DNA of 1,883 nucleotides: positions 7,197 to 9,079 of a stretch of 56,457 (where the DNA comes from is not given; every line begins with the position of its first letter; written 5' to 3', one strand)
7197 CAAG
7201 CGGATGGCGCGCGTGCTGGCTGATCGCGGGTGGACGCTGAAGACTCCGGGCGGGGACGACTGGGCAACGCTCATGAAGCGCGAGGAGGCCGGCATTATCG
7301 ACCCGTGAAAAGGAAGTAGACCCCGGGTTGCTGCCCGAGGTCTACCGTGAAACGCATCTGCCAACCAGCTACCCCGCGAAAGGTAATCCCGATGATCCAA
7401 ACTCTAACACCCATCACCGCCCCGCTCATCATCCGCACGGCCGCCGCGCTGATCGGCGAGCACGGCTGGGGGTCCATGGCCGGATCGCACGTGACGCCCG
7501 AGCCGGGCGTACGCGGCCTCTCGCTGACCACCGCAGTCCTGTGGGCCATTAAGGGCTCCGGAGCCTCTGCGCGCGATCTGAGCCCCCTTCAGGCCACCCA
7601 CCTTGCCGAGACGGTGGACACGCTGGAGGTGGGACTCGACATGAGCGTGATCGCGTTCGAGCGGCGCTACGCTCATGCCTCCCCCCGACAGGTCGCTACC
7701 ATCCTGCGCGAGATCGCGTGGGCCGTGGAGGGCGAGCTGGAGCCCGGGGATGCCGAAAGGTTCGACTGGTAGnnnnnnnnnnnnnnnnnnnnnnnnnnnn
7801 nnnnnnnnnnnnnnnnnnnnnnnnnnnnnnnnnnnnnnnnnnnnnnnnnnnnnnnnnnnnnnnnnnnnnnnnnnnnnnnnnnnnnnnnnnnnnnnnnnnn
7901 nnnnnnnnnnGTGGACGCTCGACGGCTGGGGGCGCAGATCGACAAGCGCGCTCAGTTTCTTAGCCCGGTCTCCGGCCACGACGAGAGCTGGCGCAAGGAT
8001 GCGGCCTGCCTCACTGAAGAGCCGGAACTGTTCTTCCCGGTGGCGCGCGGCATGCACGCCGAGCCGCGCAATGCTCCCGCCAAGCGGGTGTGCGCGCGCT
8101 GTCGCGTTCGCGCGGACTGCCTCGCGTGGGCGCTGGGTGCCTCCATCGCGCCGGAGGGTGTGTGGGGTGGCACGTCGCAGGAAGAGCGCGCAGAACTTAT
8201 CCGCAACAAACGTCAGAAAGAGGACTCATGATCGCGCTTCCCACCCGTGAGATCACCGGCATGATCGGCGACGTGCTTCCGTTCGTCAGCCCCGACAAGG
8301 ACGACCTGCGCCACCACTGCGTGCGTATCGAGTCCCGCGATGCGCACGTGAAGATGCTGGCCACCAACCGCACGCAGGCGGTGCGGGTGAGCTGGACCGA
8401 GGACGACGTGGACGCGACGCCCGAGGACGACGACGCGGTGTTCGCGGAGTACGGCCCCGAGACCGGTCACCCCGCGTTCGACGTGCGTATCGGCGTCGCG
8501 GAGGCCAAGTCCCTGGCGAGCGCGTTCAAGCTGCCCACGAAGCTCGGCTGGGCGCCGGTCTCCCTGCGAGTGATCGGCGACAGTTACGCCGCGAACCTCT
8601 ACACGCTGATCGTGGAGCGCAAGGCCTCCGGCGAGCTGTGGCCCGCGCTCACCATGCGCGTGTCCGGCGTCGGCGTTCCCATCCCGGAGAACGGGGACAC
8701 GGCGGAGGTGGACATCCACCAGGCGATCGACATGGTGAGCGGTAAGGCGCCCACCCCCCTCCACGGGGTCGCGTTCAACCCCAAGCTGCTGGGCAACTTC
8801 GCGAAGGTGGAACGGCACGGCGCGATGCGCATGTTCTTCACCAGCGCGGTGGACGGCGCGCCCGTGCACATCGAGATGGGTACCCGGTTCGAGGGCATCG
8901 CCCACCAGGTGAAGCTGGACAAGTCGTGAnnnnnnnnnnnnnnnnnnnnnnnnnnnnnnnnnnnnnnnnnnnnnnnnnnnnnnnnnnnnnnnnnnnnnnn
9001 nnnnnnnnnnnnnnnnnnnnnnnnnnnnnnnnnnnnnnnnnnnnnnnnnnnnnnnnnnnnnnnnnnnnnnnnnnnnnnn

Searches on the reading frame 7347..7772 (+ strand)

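Call 36: search_protein_families(library=phrogs, proteins=[window:7347-7772:+], max_evalue=0.01)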
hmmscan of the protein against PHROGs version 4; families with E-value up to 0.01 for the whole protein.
window:7347-7772:+ (141 aa): 0 families

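Call 49: search_protein_families(library=pfam, proteins=[window:7347-7772:+], max_evalue=0.01)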
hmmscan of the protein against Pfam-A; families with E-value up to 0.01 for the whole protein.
window:7347-7772:+ (141 aa): 1 family
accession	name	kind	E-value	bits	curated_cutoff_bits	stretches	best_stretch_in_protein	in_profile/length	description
PF19698.5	DUF6197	-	0.0012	19.5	24.6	1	22-124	3-109/111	Family of unknown function (DUF6197)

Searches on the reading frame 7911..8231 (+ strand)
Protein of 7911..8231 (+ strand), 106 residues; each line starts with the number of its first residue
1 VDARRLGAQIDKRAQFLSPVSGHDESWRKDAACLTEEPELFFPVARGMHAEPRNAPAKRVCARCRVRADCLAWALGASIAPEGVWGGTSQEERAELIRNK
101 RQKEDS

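Call 11: search_protein_families(library=pfam, proteins=[window:7911-8231:+], max_evalue=0.01)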
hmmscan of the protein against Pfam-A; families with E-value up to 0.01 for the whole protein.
window:7911-8231:+ (106 aa): 1 family
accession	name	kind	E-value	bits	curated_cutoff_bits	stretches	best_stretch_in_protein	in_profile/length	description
PF02467.21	Whib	-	5.6e-20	72.1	23.6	1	27-96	1-65/65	Transcription factor WhiB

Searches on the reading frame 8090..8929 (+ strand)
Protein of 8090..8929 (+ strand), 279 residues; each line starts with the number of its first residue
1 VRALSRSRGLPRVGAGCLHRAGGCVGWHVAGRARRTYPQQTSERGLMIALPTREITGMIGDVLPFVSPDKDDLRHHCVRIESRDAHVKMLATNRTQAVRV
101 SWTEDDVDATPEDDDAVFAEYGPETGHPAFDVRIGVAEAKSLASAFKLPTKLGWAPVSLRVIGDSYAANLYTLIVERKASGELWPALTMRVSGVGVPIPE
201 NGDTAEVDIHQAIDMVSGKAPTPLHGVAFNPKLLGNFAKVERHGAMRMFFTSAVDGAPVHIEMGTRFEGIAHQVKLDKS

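Call 11: search_protein_families(library=pfam, proteins=[window:8090-8929:+], max_evalue=0.01)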
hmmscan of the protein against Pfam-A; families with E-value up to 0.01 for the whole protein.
window:8090-8929:+ (279 aa): 0 families

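Call 36: search_protein_families(library=phrogs, proteins=[window:8090-8929:+], max_evalue=0.01)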
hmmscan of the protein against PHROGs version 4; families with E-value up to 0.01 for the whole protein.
window:8090-8929:+ (279 aa): 1 family
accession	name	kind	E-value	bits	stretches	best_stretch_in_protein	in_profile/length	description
phrog_12598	-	DNA, RNA and nucleotide metabolism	8.7e-05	23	0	208-271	140-204/275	RusA-like Holliday junction resolvase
